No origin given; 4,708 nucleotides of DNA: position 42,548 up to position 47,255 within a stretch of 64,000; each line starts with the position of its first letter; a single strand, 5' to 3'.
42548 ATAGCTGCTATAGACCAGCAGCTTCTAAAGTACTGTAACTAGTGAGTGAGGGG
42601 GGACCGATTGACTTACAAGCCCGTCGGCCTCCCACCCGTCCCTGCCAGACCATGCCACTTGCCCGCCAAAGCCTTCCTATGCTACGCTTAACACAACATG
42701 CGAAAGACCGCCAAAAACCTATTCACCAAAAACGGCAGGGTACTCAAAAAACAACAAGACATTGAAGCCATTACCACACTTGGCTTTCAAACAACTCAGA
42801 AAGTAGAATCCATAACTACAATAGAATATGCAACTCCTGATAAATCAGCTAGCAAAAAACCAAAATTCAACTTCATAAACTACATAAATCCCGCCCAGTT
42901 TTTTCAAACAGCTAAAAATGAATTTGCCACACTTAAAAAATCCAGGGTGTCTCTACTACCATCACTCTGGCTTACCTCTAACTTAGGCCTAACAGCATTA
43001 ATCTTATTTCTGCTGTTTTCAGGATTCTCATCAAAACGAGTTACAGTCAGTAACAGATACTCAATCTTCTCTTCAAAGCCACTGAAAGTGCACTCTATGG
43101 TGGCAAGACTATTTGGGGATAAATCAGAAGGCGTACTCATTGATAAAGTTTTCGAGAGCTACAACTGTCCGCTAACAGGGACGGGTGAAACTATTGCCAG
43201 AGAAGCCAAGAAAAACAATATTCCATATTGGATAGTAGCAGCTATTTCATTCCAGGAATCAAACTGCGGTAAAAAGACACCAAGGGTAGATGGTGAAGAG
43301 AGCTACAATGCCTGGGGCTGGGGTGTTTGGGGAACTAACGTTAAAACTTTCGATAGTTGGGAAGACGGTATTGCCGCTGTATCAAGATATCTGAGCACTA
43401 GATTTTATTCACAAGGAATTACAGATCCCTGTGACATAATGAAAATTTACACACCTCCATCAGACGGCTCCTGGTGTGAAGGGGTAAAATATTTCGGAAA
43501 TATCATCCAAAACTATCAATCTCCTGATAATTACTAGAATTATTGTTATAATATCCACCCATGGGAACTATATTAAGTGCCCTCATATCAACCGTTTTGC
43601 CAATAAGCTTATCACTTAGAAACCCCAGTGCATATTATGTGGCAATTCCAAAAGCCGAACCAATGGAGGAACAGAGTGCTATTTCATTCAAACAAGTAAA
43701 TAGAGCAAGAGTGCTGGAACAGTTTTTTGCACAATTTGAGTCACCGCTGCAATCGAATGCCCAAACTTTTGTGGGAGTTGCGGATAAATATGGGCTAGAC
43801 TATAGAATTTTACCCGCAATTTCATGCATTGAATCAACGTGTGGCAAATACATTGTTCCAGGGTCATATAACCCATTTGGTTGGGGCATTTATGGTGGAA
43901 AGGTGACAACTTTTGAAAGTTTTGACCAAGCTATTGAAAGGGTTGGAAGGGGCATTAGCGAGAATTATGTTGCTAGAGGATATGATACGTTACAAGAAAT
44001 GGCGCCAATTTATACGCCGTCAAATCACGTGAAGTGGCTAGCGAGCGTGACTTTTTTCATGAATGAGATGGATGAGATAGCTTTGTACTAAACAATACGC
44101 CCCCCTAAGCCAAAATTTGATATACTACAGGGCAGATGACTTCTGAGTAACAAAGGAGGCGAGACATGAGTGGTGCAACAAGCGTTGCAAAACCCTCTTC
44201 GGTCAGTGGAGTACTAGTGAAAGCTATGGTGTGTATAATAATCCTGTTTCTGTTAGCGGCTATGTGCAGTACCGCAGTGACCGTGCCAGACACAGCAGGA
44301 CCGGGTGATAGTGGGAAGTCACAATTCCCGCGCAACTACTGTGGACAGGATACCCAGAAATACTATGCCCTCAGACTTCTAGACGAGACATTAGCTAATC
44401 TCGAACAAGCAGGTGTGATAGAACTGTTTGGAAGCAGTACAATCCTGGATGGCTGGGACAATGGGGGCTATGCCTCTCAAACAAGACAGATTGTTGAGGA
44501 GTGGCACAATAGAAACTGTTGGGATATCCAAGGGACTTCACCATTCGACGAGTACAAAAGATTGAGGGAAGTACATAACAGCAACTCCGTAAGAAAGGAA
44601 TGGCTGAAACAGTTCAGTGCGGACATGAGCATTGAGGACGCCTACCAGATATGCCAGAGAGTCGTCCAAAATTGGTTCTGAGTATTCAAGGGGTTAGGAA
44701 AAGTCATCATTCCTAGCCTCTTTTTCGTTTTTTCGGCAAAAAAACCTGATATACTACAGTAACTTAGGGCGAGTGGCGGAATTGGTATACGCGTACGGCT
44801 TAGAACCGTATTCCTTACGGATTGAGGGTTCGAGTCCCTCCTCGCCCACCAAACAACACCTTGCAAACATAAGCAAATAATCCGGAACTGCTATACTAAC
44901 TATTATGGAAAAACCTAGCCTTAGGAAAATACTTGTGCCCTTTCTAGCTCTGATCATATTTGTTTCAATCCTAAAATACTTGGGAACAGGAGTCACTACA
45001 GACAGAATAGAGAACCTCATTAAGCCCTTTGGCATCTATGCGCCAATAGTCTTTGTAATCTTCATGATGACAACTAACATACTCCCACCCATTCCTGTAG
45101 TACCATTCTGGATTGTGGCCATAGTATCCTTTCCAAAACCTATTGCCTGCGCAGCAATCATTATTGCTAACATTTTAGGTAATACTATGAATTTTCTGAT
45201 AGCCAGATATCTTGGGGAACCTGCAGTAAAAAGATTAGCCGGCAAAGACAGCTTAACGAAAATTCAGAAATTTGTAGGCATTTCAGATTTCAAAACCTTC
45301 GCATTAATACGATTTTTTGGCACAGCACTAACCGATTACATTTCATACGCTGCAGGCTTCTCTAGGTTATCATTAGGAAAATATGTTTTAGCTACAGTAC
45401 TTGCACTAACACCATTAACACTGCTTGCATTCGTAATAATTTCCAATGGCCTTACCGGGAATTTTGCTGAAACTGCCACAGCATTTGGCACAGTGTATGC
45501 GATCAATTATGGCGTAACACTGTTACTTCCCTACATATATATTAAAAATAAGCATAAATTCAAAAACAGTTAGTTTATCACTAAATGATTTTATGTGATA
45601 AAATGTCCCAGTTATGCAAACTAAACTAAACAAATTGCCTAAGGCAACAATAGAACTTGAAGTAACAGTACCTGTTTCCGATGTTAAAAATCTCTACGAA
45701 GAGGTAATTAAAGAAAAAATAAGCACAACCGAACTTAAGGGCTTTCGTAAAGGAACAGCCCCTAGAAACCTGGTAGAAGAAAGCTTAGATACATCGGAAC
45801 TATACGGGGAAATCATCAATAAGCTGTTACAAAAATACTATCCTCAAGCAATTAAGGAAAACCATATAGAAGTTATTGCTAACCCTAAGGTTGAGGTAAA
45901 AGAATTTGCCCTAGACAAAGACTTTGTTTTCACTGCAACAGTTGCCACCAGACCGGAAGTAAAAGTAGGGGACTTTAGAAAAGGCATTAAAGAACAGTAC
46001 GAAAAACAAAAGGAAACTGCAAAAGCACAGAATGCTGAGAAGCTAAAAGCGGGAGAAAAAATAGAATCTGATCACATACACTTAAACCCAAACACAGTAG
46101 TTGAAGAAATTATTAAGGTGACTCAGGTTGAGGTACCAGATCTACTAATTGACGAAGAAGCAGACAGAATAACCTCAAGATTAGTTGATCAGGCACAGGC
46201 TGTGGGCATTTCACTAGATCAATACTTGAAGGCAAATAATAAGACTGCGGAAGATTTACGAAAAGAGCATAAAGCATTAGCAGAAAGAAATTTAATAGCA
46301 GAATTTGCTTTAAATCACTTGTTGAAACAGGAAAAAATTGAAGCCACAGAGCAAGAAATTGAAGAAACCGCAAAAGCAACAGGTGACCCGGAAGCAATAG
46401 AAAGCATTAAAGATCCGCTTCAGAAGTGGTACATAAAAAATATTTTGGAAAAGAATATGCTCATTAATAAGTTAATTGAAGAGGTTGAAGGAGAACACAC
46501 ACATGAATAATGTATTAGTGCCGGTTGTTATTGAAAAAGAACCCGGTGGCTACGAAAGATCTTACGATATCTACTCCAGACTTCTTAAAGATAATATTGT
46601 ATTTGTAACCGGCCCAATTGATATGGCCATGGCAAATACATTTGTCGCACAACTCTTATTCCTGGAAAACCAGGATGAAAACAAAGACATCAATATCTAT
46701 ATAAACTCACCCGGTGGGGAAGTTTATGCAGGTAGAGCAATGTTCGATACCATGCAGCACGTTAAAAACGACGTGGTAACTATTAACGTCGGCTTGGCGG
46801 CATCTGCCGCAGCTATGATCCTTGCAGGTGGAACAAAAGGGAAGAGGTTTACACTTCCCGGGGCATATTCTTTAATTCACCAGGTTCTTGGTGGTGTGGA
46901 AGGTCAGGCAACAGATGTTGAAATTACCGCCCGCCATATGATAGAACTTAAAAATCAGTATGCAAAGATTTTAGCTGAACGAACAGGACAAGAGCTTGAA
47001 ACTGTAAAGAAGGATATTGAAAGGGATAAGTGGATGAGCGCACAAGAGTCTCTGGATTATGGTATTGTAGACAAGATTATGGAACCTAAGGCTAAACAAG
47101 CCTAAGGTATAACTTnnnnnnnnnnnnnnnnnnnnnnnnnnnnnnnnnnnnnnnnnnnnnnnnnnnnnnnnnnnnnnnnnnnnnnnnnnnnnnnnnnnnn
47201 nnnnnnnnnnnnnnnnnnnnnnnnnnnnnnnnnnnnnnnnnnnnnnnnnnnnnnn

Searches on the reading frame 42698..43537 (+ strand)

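Call 29: search_protein_families(library=pfam, proteins=[window:42698-43537:+])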
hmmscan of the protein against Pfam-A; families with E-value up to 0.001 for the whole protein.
window:42698-43537:+ (279 aa): 1 family
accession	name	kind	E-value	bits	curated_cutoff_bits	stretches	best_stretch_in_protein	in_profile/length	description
PF01832.25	Glucosaminidase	-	3e-05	25.1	30.2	1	165-244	3-93/123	Mannosyl-glycoprotein endo-beta-N-acetylglucosaminidase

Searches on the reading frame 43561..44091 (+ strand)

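Call 29: search_protein_families(library=pfam, proteins=[window:43561-44091:+])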
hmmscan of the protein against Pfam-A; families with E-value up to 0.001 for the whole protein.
window:43561-44091:+ (176 aa): 0 families

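Call 43: search_protein_families(library=pfam, max_evalue=1, proteins=[window:43561-44091:+])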
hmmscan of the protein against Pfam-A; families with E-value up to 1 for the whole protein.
window:43561-44091:+ (176 aa): 2 families
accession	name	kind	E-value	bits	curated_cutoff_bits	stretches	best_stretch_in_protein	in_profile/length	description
PF01832.25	Glucosaminidase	-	0.0049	18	30.2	1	68-146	2-70/123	Mannosyl-glycoprotein endo-beta-N-acetylglucosaminidase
PF13406.11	SLT_2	-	0.045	13.4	24.3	1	41-98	48-105/292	Transglycosylase SLT domain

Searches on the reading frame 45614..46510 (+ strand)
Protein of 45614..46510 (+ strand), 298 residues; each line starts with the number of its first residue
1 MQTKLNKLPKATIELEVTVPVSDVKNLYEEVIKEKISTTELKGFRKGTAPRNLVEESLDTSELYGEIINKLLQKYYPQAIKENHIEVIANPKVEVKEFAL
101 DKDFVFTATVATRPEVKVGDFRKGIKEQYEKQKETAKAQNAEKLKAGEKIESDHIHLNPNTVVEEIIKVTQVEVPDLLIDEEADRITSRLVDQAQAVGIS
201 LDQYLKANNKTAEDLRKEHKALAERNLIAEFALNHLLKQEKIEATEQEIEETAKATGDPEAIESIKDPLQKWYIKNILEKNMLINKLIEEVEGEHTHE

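Call 42: search_protein_families(library=pfam, proteins=[window:45614-46510:+])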
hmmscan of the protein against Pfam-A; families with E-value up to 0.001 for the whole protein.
window:45614-46510:+ (298 aa): 2 families
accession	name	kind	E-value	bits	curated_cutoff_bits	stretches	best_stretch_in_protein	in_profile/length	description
PF05697.18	Trigger_N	-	2.1e-29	103.1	22.2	1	1-136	1-134/144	Bacterial trigger factor protein (TF)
PF05698.19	Trigger_C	-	1.7e-16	61.1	22.7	1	160-288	27-161/162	Bacterial trigger factor protein (TF) C-terminus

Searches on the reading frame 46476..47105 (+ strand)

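Call 42: search_protein_families(library=pfam, proteins=[window:46476-47105:+])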
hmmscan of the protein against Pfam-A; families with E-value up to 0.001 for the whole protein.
window:46476-47105:+ (209 aa): 1 family
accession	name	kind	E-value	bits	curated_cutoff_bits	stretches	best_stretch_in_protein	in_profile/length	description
PF00574.28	CLP_protease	-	4.7e-72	242.1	20.2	1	26-204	3-181/182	Clp protease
